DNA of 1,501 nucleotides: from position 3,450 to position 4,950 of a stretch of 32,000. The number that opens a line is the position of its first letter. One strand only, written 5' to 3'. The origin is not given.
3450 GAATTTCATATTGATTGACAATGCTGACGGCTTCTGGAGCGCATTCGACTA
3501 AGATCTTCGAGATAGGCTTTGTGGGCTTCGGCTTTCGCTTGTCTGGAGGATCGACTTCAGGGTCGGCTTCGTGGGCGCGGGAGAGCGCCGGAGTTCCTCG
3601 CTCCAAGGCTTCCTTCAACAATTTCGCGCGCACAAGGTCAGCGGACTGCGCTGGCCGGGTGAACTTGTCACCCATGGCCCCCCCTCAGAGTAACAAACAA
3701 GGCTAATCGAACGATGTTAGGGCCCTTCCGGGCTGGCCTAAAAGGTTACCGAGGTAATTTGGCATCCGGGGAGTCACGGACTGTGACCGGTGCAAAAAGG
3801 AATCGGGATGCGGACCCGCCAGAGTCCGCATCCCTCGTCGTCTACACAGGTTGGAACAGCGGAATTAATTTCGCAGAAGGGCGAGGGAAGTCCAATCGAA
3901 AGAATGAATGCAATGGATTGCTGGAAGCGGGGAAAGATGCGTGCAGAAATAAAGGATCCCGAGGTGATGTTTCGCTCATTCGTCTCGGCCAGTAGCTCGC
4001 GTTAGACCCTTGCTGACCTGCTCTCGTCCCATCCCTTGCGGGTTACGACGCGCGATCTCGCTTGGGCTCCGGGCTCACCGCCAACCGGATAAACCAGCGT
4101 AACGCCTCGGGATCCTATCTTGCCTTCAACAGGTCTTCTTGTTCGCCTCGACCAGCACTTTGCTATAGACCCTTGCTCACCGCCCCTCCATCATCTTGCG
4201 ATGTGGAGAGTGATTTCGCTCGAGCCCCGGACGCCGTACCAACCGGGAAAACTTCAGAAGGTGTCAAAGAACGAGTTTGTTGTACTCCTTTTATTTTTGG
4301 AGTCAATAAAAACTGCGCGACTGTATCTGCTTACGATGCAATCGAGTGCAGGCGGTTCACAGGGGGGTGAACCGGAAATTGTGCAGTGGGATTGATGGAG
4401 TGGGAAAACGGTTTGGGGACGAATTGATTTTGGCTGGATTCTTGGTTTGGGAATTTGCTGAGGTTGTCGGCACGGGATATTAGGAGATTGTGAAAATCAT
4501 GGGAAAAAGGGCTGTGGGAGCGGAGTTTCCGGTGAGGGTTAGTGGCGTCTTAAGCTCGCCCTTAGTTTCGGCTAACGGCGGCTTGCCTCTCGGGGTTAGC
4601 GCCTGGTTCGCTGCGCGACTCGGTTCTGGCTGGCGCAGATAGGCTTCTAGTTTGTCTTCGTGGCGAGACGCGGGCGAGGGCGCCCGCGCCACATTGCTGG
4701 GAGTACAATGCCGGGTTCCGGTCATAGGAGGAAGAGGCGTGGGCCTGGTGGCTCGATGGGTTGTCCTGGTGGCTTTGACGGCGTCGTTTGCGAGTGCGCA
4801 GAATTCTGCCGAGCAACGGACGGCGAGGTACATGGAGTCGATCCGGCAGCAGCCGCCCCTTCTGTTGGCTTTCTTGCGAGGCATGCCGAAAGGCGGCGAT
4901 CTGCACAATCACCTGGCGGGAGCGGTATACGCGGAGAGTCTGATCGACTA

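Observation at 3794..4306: Coding-free gap holds a tandemly duplicated, hairpin-conserving element with minus-strand promoter- and terminator-like signals: candidate unassigned structured RNA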

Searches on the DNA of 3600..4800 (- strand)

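Call 6: search_rna_families(source=window, start=3600, end=4800, threshold=evalue, max_evalue=10, show_alignments=3)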
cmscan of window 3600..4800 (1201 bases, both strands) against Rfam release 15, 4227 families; matches with E-value up to 10: 1.
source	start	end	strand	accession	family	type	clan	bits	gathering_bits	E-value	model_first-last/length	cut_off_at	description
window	4626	4702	+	RF02038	SPRY4-IT1_1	Gene; lncRNA;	-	14.5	50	4.9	1-91/91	no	SPRY4-IT1 conserved region 1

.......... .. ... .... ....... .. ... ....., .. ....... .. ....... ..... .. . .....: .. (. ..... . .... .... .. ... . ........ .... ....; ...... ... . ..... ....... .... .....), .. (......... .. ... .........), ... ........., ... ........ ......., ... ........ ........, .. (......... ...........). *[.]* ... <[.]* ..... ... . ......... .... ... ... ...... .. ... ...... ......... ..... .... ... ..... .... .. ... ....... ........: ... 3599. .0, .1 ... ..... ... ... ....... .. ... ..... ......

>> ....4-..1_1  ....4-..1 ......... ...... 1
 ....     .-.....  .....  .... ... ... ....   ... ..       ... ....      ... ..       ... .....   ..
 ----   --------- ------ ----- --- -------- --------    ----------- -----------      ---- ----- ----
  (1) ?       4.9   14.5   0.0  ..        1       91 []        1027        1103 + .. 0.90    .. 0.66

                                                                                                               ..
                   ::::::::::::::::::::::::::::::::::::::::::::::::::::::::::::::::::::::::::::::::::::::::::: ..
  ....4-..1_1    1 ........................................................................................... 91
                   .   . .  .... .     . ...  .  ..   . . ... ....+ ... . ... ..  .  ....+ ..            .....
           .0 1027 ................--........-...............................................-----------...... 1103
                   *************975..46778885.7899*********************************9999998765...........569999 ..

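Call 31: build_rna_model(alignment_id=A2)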
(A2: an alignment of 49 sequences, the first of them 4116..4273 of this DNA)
Model R1 built from alignment A2 (49 sequences, 182 columns); structure: RNAalifold consensus.
model positions 159; base pairs 45; branch points 0; effective number of sequences 1.67; information 0.59 bits per position. Calibrated on 0.2 Mb of random sequence (short: E-values are rough).
structure used (alignment columns):
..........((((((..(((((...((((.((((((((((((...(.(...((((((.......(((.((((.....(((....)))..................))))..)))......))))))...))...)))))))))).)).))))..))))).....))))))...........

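Call 33: search_with_rna_model(model_id=R1, sources=[window, L001, L002, L003, L004, L005, L006, L007, L008, L009, L010, L011, L012, L013, L014, L015, L016, L017, L018, L019, L020, L021, L022, L023, L024, L025, L026, L027, L028, L029, L030, L031, L032, L033, L034, L035, L036, L037, L038, L039, L040, L041, L042, L043, L044, L045, L046, L047, L048, L049, L050, L051, L052, L053, L054, L055, L056, L057, L058, L059, L060, L061, L062, L063, L064, L065, L066, L067, L068, L069, L070, L071, L072, L073, L074, L075, L076, L077, L078, L079, L080, L081, L082, L083, L084, L085, L086, L087, L088, L089, L090, L091, L092, L093, L094, L095, L096, L097, L098, L099], max_evalue=0.01, make_alignment=true)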
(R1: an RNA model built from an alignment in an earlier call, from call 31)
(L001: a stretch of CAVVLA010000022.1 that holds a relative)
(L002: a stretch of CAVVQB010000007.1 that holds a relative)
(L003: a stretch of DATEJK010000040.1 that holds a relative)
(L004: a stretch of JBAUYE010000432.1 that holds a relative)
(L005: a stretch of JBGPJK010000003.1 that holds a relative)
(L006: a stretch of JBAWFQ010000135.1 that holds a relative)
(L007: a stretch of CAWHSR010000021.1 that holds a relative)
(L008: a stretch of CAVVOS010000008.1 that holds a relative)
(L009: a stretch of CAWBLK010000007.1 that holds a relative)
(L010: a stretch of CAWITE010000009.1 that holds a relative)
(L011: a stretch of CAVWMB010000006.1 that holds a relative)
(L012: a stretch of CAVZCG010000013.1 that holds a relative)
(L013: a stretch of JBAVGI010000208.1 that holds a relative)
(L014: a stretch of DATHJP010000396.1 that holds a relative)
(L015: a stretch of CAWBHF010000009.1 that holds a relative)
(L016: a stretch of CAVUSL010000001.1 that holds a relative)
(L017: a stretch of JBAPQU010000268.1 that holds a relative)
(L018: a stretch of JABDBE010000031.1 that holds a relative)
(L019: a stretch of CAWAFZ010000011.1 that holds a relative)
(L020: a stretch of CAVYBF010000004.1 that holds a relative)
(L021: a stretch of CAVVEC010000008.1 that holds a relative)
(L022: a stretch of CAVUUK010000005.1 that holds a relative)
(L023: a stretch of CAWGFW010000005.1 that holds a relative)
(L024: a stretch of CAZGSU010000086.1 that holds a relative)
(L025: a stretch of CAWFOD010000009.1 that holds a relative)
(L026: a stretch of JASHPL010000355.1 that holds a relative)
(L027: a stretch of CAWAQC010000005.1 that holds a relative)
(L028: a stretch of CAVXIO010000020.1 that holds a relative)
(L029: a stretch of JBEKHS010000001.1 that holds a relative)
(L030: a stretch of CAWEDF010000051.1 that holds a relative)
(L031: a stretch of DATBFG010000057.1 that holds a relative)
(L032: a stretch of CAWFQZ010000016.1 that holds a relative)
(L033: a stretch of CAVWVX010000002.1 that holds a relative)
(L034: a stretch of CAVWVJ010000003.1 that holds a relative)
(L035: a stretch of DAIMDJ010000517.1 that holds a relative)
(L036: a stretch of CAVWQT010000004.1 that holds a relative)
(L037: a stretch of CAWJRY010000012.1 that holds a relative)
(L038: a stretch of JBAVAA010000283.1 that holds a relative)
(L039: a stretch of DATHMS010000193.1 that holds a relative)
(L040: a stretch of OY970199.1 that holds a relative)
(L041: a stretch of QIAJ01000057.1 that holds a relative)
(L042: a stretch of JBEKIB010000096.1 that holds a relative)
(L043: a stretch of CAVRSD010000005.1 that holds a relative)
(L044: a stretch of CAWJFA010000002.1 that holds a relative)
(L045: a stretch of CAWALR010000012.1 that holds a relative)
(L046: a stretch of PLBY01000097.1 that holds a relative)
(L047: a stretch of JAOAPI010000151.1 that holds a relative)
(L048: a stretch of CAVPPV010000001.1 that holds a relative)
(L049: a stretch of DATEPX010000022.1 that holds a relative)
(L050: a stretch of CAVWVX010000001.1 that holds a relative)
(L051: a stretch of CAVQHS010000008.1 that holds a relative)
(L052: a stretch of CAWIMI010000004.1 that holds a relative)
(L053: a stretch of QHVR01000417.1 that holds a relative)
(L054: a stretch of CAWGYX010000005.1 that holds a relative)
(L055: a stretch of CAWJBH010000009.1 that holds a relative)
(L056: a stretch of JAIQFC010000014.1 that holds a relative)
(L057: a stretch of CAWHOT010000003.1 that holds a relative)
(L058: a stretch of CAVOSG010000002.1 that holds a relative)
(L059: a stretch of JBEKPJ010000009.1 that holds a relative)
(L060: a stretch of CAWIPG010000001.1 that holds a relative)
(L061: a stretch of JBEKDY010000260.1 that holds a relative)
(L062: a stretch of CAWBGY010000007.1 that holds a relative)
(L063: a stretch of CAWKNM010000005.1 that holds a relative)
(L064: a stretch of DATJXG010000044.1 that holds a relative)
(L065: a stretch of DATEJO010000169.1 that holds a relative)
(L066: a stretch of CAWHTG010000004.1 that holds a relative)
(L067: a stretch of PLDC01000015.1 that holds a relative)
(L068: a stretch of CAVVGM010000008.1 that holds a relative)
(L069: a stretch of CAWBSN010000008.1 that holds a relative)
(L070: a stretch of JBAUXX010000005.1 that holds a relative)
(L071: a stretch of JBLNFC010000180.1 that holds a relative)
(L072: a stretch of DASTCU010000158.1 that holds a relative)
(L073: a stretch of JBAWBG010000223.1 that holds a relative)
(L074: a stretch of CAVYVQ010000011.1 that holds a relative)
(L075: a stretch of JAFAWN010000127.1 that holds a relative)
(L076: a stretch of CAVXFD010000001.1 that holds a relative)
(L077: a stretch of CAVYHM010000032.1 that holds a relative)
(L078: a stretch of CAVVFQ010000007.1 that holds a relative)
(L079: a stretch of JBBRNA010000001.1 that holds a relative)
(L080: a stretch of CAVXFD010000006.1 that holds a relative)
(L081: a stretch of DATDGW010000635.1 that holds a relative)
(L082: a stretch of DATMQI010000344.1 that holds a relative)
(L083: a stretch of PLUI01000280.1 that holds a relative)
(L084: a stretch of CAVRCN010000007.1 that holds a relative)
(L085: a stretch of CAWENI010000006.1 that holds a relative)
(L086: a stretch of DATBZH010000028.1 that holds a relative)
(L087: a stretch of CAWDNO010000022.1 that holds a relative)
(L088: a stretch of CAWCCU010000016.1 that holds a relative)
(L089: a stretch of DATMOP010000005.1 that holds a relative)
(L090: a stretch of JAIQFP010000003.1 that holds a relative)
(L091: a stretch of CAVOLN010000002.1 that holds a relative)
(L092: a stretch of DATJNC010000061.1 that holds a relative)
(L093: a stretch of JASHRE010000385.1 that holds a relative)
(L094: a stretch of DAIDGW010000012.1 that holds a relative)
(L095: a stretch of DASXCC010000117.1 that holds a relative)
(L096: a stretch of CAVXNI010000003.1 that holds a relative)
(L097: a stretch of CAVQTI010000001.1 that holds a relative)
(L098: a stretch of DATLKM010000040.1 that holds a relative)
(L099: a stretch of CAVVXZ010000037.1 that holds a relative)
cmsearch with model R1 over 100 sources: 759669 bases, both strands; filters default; matches with E-value up to 0.01: 195.
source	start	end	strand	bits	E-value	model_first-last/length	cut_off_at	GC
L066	3898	4056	-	182.9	1e-42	1-159/159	no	0.52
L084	6004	6161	+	182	1.7e-42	1-159/159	no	0.53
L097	7220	7378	-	181.7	2e-42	1-159/159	no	0.52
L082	2182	2340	+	180.9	3.2e-42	1-159/159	no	0.51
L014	1612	1771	+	179.3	8.2e-42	1-159/159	no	0.52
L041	5293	5451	+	179.2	8.4e-42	1-159/159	no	0.53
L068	4910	5067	-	179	9.4e-42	1-159/159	no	0.53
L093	535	693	-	177.7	2e-41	1-159/159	no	0.52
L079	7246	7404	-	176.5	4e-41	1-159/159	no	0.52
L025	955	1111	-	176.3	4.6e-41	1-159/159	no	0.52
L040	1806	1964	-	176.1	5e-41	1-159/159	no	0.55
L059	1967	2125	-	175.9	5.7e-41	1-159/159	no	0.55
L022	6062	6220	+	175.7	6.5e-41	1-159/159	no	0.56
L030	4305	4462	-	175.5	7e-41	1-159/159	no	0.54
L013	4524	4680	-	175.1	8.8e-41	1-159/159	no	0.51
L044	1753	1908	-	174.9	9.9e-41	1-159/159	no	0.51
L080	3930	4087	+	174.7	1.1e-40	1-159/159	no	0.53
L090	1548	1706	-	174.7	1.1e-40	1-159/159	no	0.55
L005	4135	4293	-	174.7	1.1e-40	1-159/159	no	0.57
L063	5601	5759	+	174.6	1.2e-40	1-159/159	no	0.53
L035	669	828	-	174.5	1.3e-40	1-159/159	no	0.54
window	4116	4274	-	174.3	1.4e-40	1-159/159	no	0.53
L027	3016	3172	+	174.3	1.4e-40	1-159/159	no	0.51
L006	562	720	-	173.8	1.9e-40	1-159/159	no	0.55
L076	6801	6956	-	173.7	2e-40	1-159/159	no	0.52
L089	922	1079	+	173.7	2e-40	1-159/159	no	0.51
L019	5880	6036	+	173.6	2.2e-40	1-159/159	no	0.51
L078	5660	5818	+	173.3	2.5e-40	1-159/159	no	0.56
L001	5678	5837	-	173.2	2.8e-40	1-159/159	no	0.56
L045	1584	1741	+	173.1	2.9e-40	1-159/159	no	0.53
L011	2286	2441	-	172.8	3.5e-40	1-159/159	no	0.53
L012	5951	6108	+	172.8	3.5e-40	1-159/159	no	0.53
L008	7286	7441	+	172.7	3.6e-40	1-159/159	no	0.52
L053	4121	4279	+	172.3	4.4e-40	1-159/159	no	0.51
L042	2016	2174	+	172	5.3e-40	1-159/159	no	0.55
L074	4020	4175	-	171.9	5.7e-40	1-159/159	no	0.53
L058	7507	7665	-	171.8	6e-40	1-159/159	no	0.55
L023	3005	3163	-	171.6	6.7e-40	1-159/159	no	0.56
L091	5787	5946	-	171.3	8e-40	1-159/159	no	0.57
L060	6818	6973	-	171.3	8.2e-40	1-159/159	no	0.53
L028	6633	6788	+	171.2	8.6e-40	1-159/159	no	0.53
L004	4893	5051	+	171.1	9e-40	1-159/159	no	0.53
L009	4511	4667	-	171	9.6e-40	1-159/159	no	0.52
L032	5136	5294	+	170.7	1.1e-39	1-159/159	no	0.53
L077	2142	2300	+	170.5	1.2e-39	1-159/159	no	0.53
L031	772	930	-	170.5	1.3e-39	1-159/159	no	0.53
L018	4873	5035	+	170.2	1.5e-39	1-159/159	no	0.53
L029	4098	4253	-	170.2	1.5e-39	1-159/159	no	0.54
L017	968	1123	+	170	1.7e-39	1-159/159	no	0.53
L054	3815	3970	+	170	1.7e-39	1-159/159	no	0.51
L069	6242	6397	+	169.9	1.8e-39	1-159/159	no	0.51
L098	5230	5388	+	169.6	2.1e-39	1-159/159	no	0.53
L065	4459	4617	-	169.6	2.2e-39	1-159/159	no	0.52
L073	3514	3669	-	169.5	2.3e-39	1-159/159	no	0.51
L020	2363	2519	+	169.4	2.3e-39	1-159/159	no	0.51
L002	5267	5422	-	169.3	2.5e-39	1-159/159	no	0.53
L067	6649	6804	-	169.2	2.7e-39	1-159/159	no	0.53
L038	3355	3513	+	169.1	2.8e-39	1-159/159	no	0.55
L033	5042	5198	-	168.9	3.1e-39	1-159/159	no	0.52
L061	119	276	-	168.9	3.2e-39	1-159/159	no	0.55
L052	3498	3660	-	168.7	3.5e-39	1-159/159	no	0.52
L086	6927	7087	-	168.7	3.7e-39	1-159/159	no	0.53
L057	1375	1533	-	168.5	4e-39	1-159/159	no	0.55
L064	7437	7594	+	168.2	4.7e-39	1-159/159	no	0.59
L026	4212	4368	-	168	5.5e-39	1-159/159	no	0.51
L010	1953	2115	-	167.6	6.6e-39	1-159/159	no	0.55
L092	3216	3374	-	167.6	6.8e-39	1-159/159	no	0.55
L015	2329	2491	-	167.5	7e-39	1-159/159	no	0.55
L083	1351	1507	+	167.4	7.7e-39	1-159/159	no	0.52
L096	1937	2095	+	167.3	7.9e-39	1-159/159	no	0.51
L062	497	656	+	167.2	8.6e-39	1-159/159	no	0.59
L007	1645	1803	+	166.2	1.5e-38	1-159/159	no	0.55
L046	2331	2489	+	165.8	1.9e-38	1-159/159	no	0.53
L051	2751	2907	-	165.7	2.1e-38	1-159/159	no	0.55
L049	7411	7568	+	165.6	2.2e-38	1-159/159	no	0.52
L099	3977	4135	+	165.4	2.4e-38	1-159/159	no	0.53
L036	822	980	+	165.3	2.5e-38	1-159/159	no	0.52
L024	2261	2420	+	165.2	2.8e-38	1-159/159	no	0.56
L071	3383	3541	+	164.8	3.4e-38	1-159/159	no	0.5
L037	1306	1464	+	164.3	4.6e-38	1-159/159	no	0.54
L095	4650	4820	-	164.3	4.6e-38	1-159/159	no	0.51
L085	7362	7520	-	164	5.4e-38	1-159/159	no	0.52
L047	2832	2988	+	163.8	6.2e-38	1-159/159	no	0.52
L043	4993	5151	-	162.7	1.2e-37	1-159/159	no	0.55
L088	4946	5104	+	161.4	2.3e-37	1-159/159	no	0.55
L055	1546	1704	-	161.1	2.8e-37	1-159/159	no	0.54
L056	7114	7274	-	160.1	5e-37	1-159/159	no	0.52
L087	6057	6218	+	158.2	1.5e-36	1-159/159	no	0.54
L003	7373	7531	-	157.2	2.7e-36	1-159/159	no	0.55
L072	1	158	+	157.1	2.8e-36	2-159/159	5'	0.51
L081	5381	5538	+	156.4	4.1e-36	1-159/159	no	0.54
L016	1702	1855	-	156.4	4.2e-36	1-159/159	no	0.54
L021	2091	2252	-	154.3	1.4e-35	1-159/159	no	0.54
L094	2772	2925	+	147.6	6.7e-34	1-159/159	no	0.53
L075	2046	2199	+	136.9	3.1e-31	1-159/159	no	0.55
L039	1725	1797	-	72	5.5e-15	87-159/159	5'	0.52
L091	5622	5786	-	70.4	1.4e-14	1-159/159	no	0.56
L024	2421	2586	+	70.1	1.6e-14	1-159/159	no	0.61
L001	5512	5677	-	70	1.7e-14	1-159/159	no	0.57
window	3951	4115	-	67.7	6.6e-14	1-159/159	no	0.61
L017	1124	1290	+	65.5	2.3e-13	1-159/159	no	0.61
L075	2200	2365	+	65.5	2.3e-13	1-159/159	no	0.61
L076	6634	6800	-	64.9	3.2e-13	1-159/159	no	0.59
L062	657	820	+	64.9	3.2e-13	1-159/159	no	0.59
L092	3048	3215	-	64.9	3.2e-13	1-159/159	no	0.57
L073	3348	3513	-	64.9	3.3e-13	1-159/159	no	0.6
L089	1080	1245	+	64.7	3.7e-13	1-159/159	no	0.61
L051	2586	2750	-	64.6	3.8e-13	1-159/159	no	0.61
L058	7341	7506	-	64.6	3.9e-13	1-159/159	no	0.59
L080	4088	4254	+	64.3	4.6e-13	1-159/159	no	0.61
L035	503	668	-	64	5.3e-13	1-159/159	no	0.59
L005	3969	4134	-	64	5.4e-13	1-159/159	no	0.6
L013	4356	4523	-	63.9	5.6e-13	1-159/159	no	0.6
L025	787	954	-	63.9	5.6e-13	1-159/159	no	0.6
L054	3971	4137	+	63.9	5.7e-13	1-159/159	no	0.6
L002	5100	5266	-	63.7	6.6e-13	1-159/159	no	0.59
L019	6037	6202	+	63.5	7.1e-13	1-159/159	no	0.61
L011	2118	2285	-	63.3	8.3e-13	1-159/159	no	0.6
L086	6758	6926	-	63.2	8.8e-13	1-159/159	no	0.6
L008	7442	7608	+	62.9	1e-12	1-159/159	no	0.6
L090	1382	1547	-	62.8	1.1e-12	1-159/159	no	0.58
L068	4743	4909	-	62.7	1.2e-12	1-159/159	no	0.62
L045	1742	1908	+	62.6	1.2e-12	1-159/159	no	0.6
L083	1508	1674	+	62.5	1.3e-12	1-159/159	no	0.6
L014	1772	1938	+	62.1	1.6e-12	1-159/159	no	0.59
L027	3173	3337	+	61.8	1.9e-12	1-159/159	no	0.62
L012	6109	6275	+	61.8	1.9e-12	1-159/159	no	0.61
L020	2520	2686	+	61.6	2.1e-12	1-159/159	no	0.61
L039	1557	1724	-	61.6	2.2e-12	1-159/159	no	0.61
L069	6398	6565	+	61.5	2.2e-12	1-159/159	no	0.6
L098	5389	5555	+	60.9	3.2e-12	1-159/159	no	0.62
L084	6162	6327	+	60.7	3.7e-12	1-159/159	no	0.63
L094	2926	3093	+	60.6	3.9e-12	1-159/159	no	0.59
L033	4875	5041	-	60.6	3.9e-12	1-159/159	no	0.6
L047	2989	3154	+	60.1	5.1e-12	1-159/159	no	0.62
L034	1034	1196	+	60.1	5.1e-12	1-159/159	no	0.59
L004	5052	5219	+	60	5.4e-12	1-159/159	no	0.62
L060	6651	6817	-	59.8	6e-12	1-159/159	no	0.61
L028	6789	6955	+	59.7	6.3e-12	1-159/159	no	0.62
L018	5036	5201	+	59.6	7e-12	1-159/159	no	0.57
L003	7206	7372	-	59.4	7.6e-12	1-159/159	no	0.64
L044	1585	1752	-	59.2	8.4e-12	1-159/159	no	0.6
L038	3514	3682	+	59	9.9e-12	1-159/159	no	0.54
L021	1922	2090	-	58.5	1.3e-11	1-159/159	no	0.6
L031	603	771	-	58.5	1.3e-11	1-159/159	no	0.54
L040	1638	1805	-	58.3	1.4e-11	1-159/159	no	0.57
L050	7780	7945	-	58.3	1.5e-11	1-159/159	no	0.62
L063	5760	5927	+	58.1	1.6e-11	1-159/159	no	0.61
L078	5819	5986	+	58.1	1.6e-11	1-159/159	no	0.57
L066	3733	3897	-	57.9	1.8e-11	1-159/159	no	0.59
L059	1799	1966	-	57.9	1.8e-11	1-159/159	no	0.55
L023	2837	3004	-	57.7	2e-11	1-159/159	no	0.56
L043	4827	4990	-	57.4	2.4e-11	1-159/159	no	0.6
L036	981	1146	+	57.4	2.4e-11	1-159/159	no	0.63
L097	7054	7219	-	57.4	2.4e-11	1-159/159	no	0.6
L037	1465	1631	+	57.2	2.7e-11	1-159/159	no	0.61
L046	2490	2656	+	57.1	2.9e-11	1-159/159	no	0.62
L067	6483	6648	-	57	3e-11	1-159/159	no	0.6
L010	1787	1952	-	56.6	3.8e-11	1-159/159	no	0.58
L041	5452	5619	+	56.2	4.8e-11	1-159/159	no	0.57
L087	6219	6384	+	56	5.6e-11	1-159/159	no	0.55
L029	3932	4097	-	55.9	5.6e-11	1-159/159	no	0.62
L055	1379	1545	-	55.8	6.1e-11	1-159/159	no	0.63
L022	6221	6388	+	55.8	6.2e-11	1-159/159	no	0.56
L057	1207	1374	-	55.5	7.2e-11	1-159/159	no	0.58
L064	7595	7759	+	55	9.8e-11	1-159/159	no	0.64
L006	394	561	-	54.8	1.1e-10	1-159/159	no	0.57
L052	3332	3497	-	54.7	1.2e-10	1-159/159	no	0.56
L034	878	1033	+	54.6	1.2e-10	1-159/159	no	0.53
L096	2096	2262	+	54.5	1.3e-10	1-159/159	no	0.61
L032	5295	5462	+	54.4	1.3e-10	1-159/159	no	0.63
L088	5107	5270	+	54.2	1.5e-10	1-159/159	no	0.62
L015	2163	2328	-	54.2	1.5e-10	1-159/159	no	0.57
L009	4344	4510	-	53.9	1.8e-10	1-159/159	no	0.59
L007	1804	1970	+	53.6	2.2e-10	1-159/159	no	0.63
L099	4136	4302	+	53.4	2.4e-10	1-159/159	no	0.63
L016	1537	1701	-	53.3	2.6e-10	1-159/159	no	0.58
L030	4137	4304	-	53.1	2.8e-10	1-159/159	no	0.61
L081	5539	5705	+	52.5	4e-10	1-159/159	no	0.62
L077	2301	2467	+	52.3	4.4e-10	1-159/159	no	0.59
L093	368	534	-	51.8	6.2e-10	1-159/159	no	0.63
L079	7078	7245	-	50.6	1.2e-09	1-159/159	no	0.58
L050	7946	8000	-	50.3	1.5e-09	105-159/159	5'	0.49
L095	4484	4649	-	50.3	1.5e-09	1-159/159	no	0.56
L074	3852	4019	-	50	1.7e-09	1-159/159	no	0.61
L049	7569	7736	+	49.6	2.1e-09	1-159/159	no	0.57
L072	159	325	+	49.2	2.7e-09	1-159/159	no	0.61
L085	7195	7360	-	45.8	2e-08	1-159/159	no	0.62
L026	4042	4211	-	41.5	2.3e-07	1-159/159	no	0.59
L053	4280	4447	+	41.4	2.4e-07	1-159/159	no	0.61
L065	4292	4457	-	39.2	8.6e-07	1-159/159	no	0.64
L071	3542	3670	+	33.2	2.8e-05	1-122/159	3'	0.58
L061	1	118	-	32.9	3.3e-05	1-112/159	3'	0.63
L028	7708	7820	+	29.5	0.00023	26-131/159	no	0.63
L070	1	101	+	25.5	0.0022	42-135/159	5'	0.64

Alignment A4: 150 matches aligned to the model, 224 columns, each read 5' to 3' on its own strand. Consensus structure (alignment columns), stored with it:
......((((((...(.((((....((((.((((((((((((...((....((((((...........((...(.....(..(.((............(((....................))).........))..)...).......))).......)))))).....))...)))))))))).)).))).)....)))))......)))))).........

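Call 44: search_rna_families(source=window, start=3930, end=4290, threshold=evalue, max_evalue=10)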
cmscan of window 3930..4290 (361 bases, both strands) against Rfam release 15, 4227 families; matches with E-value up to 10: 0.
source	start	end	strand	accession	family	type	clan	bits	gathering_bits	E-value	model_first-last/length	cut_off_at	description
